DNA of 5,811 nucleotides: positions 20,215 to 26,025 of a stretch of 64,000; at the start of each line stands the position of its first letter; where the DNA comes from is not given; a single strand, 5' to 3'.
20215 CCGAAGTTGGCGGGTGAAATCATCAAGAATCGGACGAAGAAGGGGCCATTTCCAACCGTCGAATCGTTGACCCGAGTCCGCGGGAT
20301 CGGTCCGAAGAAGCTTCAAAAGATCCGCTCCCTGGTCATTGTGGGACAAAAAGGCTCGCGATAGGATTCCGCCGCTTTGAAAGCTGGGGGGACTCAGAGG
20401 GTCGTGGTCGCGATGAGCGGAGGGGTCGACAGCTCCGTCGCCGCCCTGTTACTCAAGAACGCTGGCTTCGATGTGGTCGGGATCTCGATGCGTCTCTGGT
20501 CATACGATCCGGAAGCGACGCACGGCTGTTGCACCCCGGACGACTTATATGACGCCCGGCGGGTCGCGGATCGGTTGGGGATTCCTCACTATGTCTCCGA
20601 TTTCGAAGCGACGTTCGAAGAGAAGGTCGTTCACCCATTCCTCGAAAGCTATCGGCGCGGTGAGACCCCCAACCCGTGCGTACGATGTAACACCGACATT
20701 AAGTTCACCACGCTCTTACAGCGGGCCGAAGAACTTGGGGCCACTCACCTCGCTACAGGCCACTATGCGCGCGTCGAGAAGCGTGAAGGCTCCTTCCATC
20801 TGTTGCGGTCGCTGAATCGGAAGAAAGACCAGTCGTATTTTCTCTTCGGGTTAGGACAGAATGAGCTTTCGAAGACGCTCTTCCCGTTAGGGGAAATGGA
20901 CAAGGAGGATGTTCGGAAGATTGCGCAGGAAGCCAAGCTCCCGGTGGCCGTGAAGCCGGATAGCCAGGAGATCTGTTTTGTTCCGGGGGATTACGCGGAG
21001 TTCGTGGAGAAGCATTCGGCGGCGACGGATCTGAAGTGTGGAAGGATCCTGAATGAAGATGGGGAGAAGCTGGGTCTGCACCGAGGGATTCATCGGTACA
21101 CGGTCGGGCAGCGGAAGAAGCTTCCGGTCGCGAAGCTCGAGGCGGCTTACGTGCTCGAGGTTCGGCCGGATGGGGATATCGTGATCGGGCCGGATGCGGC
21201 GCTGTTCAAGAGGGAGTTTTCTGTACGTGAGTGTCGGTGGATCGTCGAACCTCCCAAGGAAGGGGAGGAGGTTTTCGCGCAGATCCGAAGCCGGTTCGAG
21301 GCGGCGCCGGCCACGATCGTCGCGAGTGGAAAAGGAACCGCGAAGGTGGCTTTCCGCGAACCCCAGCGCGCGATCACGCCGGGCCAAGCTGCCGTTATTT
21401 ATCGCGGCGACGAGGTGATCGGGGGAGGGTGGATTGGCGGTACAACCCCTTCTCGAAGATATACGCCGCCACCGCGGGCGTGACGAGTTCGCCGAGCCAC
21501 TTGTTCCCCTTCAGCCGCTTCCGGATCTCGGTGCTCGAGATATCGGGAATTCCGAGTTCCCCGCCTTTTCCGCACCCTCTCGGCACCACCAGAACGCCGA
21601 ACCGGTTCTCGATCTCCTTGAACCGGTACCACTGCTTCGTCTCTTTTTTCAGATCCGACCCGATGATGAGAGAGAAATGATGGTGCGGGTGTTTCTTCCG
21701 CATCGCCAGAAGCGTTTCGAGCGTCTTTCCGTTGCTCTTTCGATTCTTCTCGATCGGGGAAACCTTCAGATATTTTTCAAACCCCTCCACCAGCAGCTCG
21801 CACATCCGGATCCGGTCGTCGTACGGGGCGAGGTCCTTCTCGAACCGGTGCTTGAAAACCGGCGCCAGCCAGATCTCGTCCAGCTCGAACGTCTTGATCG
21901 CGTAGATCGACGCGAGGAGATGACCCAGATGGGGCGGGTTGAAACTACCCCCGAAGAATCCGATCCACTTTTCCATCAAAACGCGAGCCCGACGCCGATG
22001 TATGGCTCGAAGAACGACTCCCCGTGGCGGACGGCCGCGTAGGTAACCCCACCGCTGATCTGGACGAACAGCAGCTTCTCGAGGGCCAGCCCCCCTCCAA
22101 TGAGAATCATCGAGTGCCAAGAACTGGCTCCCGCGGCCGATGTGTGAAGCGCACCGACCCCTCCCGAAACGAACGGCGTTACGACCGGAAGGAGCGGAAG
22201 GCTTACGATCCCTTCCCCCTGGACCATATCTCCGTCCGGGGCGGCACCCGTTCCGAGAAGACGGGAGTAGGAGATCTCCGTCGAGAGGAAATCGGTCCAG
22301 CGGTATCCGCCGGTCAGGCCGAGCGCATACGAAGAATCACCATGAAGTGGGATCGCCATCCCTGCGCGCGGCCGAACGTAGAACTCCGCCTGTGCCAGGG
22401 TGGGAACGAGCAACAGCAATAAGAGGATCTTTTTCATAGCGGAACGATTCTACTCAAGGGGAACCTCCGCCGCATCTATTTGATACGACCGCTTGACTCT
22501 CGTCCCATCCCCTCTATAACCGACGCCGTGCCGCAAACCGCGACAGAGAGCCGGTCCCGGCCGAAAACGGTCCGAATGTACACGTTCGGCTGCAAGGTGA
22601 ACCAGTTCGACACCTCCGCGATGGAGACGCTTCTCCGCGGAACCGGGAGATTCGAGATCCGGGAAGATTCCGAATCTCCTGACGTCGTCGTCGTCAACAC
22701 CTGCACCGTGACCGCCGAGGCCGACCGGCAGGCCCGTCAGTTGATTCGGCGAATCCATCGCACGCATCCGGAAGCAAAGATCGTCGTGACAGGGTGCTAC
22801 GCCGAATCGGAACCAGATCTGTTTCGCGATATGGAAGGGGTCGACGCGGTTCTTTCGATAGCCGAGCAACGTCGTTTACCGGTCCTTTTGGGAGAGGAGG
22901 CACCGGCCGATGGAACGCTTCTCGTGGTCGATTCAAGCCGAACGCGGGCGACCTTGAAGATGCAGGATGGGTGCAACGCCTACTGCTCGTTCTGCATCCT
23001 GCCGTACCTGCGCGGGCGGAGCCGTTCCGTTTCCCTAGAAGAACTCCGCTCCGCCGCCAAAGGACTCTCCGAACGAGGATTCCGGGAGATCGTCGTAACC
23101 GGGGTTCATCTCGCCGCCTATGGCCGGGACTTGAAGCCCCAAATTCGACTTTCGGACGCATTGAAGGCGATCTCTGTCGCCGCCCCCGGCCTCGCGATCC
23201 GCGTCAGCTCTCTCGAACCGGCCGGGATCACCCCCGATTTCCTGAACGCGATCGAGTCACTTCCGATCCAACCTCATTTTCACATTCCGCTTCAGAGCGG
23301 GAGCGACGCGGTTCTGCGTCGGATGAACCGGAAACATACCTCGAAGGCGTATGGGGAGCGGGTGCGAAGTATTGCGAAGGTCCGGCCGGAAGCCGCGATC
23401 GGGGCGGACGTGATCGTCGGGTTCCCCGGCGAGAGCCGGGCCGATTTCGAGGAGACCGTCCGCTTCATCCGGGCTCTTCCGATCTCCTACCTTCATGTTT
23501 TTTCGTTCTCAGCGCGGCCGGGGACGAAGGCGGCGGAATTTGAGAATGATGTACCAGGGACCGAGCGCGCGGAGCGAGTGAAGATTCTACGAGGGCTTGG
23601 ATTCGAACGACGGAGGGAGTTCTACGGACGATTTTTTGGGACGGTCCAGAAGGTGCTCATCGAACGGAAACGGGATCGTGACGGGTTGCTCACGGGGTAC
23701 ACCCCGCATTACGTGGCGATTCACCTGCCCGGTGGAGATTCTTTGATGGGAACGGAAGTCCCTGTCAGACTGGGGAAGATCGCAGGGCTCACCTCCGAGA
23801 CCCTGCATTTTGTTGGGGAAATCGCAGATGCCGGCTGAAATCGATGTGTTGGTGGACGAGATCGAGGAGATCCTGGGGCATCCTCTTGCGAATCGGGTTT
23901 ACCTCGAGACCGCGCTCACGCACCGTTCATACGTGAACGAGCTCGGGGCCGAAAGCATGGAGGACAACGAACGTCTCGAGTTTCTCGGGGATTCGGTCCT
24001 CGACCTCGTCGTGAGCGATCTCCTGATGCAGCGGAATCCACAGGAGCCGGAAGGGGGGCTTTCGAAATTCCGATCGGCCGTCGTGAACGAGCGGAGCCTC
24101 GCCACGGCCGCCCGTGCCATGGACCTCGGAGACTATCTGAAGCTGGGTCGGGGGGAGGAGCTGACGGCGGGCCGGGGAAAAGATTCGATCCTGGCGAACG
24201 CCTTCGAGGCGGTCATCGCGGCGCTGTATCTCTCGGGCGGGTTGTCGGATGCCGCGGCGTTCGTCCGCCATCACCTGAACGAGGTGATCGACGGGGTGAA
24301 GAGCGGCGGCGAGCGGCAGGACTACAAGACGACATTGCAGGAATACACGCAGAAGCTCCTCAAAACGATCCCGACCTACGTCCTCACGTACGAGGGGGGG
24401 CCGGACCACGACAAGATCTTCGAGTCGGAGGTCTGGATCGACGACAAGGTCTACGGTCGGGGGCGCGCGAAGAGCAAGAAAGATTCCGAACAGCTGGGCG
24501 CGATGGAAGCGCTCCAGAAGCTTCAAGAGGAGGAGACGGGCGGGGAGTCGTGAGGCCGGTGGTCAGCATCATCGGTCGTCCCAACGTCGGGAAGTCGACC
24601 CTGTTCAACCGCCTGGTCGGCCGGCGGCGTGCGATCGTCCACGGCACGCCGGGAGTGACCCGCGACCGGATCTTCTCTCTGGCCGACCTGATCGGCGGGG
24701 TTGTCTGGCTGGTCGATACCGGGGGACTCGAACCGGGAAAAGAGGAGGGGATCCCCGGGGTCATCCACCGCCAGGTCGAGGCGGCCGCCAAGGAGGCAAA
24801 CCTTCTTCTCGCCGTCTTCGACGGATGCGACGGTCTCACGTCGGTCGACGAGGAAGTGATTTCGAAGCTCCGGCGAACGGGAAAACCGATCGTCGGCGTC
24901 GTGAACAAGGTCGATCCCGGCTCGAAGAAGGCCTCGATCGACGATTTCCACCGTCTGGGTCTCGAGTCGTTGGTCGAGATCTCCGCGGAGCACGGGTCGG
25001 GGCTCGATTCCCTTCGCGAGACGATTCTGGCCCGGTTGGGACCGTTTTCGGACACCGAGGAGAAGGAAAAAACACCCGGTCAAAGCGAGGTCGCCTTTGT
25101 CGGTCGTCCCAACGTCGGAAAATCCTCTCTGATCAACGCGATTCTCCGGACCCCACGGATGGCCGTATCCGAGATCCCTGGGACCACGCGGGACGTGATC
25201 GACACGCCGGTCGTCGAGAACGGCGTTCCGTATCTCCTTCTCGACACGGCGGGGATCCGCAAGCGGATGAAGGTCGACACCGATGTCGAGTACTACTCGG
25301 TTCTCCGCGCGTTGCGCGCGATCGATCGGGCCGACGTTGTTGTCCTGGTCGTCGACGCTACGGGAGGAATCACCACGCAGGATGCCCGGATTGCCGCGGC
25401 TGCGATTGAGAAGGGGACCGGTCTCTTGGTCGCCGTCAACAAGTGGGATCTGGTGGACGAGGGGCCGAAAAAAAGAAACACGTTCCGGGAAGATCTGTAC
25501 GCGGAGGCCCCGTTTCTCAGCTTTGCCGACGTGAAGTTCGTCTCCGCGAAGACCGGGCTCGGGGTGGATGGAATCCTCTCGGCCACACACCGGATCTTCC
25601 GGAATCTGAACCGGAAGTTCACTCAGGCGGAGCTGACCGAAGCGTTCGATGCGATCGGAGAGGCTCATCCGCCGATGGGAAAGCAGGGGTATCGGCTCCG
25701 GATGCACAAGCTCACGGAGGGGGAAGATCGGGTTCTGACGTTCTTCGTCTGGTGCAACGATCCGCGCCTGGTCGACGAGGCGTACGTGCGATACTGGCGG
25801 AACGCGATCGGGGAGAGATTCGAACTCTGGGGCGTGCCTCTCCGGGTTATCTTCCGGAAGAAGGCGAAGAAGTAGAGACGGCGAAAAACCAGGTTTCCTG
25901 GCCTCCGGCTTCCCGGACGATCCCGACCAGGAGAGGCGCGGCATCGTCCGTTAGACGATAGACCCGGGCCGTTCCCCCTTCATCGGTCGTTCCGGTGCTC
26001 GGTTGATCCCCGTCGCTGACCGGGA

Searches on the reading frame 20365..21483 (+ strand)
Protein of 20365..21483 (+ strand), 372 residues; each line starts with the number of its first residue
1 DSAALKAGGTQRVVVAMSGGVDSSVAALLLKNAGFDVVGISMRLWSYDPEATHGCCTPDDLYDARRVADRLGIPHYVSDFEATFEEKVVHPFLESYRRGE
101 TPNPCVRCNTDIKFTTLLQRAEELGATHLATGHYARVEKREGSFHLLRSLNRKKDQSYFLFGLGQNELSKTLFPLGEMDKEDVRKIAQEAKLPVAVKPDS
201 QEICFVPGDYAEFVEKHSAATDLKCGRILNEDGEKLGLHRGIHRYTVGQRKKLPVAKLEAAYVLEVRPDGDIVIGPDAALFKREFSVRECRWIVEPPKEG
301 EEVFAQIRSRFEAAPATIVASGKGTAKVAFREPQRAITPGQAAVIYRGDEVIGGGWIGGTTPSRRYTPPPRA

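Call 26: search_protein_families(library=pfam, proteins=[window:20365-21483:+], max_evalue=0.00001)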
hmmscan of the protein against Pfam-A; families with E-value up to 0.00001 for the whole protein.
window:20365-21483:+ (372 aa): 4 families
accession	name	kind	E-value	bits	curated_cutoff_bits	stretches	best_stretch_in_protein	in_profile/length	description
PF03054.22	tRNA_Me_trans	-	4.8e-78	261.9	20.6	1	11-207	1-201/202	tRNA methyl transferase HUP domain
PF20258.4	tRNA_Me_trans_C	-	3e-20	72.8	20.6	1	283-357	2-77/77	Aminomethyltransferase beta-barrel domain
PF20259.3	tRNA_Me_trans_M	-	1.1e-09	38.2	27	1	213-273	3-62/66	tRNA methyl transferase PRC-barrel domain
PF02540.23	NAD_synthase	-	3.8e-06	26.6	21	0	5-83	13-84/242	NAD synthase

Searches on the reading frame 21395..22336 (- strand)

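Call 32: search_protein_families(library=pfam, proteins=[window:21395-22336:-], max_evalue=0.00001)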
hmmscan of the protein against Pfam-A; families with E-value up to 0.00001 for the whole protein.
window:21395-22336:- (313 aa): 1 family
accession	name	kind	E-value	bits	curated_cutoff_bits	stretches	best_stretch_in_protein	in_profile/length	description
PF01467.32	CTP_transf_like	-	3.6e-16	60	21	1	127-274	1-133/133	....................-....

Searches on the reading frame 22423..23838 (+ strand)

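Call 32: search_protein_families(library=pfam, proteins=[window:22423-23838:+], max_evalue=0.00001)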
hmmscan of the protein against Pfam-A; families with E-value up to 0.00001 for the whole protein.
window:22423-23838:+ (471 aa): 2 families
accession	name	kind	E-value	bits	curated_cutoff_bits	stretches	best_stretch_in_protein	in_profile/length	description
PF00919.26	UPF0004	-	5.1e-24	84.6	27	1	50-144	2-97/98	Uncharacterized protein family UPF0004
PF04055.27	Radical_SAM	-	5.8e-22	79.1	29.5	1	180-349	3-166/166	Radical SAM superfamily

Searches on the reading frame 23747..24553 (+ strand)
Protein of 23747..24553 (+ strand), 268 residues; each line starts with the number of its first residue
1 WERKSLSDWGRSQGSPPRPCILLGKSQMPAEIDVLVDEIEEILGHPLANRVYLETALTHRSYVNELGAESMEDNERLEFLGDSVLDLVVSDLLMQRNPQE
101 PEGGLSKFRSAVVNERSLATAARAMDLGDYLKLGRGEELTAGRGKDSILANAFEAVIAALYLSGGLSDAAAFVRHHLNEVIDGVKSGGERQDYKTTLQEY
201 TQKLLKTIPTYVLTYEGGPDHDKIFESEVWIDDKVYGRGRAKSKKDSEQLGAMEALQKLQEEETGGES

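Call 32: search_protein_families(library=pfam, proteins=[window:23747-24553:+], max_evalue=0.00001)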
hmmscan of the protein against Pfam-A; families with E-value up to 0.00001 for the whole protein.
window:23747-24553:+ (268 aa): 4 families
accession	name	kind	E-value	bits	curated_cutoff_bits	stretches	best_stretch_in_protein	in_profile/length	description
PF14622.11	Ribonucleas_3_3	-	3.9e-38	130.9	35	1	52-177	4-124/128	Ribonuclease-III-like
PF00636.31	Ribonuclease_3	-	6.4e-25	88.3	27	1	75-165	1-102/102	Ribonuclease III domain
PF00035.32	dsrm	-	1.2e-18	67.9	23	1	193-259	1-66/66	Double-stranded RNA binding motif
PF22935.1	RM44_endonuclase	-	4.9e-07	30.3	27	1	49-160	19-139/139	Large ribosomal subunit protein mL44, endonuclease domain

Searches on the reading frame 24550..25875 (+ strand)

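Call 32: search_protein_families(library=pfam, proteins=[window:24550-25875:+], max_evalue=0.00001)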
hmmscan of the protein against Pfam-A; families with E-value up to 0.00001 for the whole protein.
window:24550-25875:+ (441 aa): 8 families
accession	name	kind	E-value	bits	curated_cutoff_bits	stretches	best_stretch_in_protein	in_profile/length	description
PF01926.29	MMR_HSR1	-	8e-53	177.8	21.9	2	180-298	1-113/113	50S ribosome-binding GTPase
PF02421.24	FeoB_N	-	1.9e-20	73.4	27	2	180-304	2-120/156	Ferrous iron transport protein B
PF00009.33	GTP_EFTU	-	4.6e-20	72.4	26.5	1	256-349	88-185/188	Elongation factor Tu GTP binding domain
PF14714.11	KH_dom-like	-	9.9e-16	58.2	27.3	1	357-436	2-81/81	KH-domain-like of EngA bacterial GTPase enzymes, C-terminal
PF00350.29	Dynamin_N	-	8.3e-14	52.4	27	0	181-214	1-34/168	Dynamin family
PF03193.22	RsgA_GTPase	-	1.8e-09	38.1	30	0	179-211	107-139/174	RsgA GTPase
PF04548.22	AIG1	-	6.1e-07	29.4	27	0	181-282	3-104/212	AIG1 family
PF16897.10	MMR_HSR1_Xtn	-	7.6e-06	26.3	35.2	0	111-163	55-104/106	C-terminal region of MMR_HSR1 domain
